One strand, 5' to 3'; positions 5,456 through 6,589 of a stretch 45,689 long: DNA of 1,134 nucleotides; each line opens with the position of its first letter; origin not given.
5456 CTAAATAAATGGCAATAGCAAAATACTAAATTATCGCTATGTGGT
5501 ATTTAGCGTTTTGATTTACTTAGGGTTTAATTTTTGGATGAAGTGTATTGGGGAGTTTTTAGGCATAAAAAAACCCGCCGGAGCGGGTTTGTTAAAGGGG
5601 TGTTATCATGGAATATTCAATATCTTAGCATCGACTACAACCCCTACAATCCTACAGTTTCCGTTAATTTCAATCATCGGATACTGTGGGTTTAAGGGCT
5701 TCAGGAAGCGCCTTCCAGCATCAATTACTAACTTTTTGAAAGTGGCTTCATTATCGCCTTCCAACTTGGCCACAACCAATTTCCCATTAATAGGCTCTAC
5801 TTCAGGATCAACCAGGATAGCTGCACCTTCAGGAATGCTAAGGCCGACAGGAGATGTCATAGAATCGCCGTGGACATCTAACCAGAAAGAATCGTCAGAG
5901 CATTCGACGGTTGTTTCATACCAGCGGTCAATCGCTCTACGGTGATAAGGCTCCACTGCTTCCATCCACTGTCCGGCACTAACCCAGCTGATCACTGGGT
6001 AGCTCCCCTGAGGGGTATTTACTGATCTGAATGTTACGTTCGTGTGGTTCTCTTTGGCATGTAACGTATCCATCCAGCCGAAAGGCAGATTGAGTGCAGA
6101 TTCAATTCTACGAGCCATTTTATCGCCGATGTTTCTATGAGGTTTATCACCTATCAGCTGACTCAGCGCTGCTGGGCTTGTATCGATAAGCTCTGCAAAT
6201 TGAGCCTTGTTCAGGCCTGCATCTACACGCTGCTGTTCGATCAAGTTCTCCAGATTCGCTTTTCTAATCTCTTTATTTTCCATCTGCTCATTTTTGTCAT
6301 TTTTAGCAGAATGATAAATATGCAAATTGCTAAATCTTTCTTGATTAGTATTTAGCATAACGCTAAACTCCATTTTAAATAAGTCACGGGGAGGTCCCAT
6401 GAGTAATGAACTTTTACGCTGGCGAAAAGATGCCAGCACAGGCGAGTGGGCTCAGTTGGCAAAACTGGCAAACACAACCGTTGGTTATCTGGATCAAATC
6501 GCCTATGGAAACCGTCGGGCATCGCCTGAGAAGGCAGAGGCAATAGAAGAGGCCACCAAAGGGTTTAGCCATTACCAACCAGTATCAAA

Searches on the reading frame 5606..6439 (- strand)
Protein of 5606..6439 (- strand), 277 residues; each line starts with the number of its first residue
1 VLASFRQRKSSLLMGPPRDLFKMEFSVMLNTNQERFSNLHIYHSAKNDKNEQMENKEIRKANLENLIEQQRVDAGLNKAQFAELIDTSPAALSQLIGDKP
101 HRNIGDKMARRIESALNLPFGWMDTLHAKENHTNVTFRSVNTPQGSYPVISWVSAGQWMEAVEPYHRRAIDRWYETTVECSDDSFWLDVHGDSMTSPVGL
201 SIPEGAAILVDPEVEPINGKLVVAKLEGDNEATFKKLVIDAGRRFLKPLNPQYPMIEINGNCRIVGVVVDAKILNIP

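Call 76: search_protein_families(library=phrogs, proteins=[window:5606-6439:-], max_evalue=0.00001)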
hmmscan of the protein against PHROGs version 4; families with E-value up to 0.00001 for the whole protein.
window:5606-6439:- (277 aa): 5 families
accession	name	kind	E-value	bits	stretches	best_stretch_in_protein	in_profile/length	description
phrog_4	-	transcription regulation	1.8e-54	186.2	1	45-272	114-336/400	transcriptional repressor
phrog_8558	-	unknown function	6.2e-33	114.4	1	178-273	14-109/114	-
phrog_5736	-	transcription regulation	2.4e-13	51.3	1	53-137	1-79/133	transcriptional regulator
phrog_811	-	DNA, RNA and nucleotide metabolism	7.8e-10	39.4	1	184-269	48-129/140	UmuD-like protein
phrog_12107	-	transcription regulation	1.3e-07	32.7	1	53-130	2-80/142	transcriptional repressor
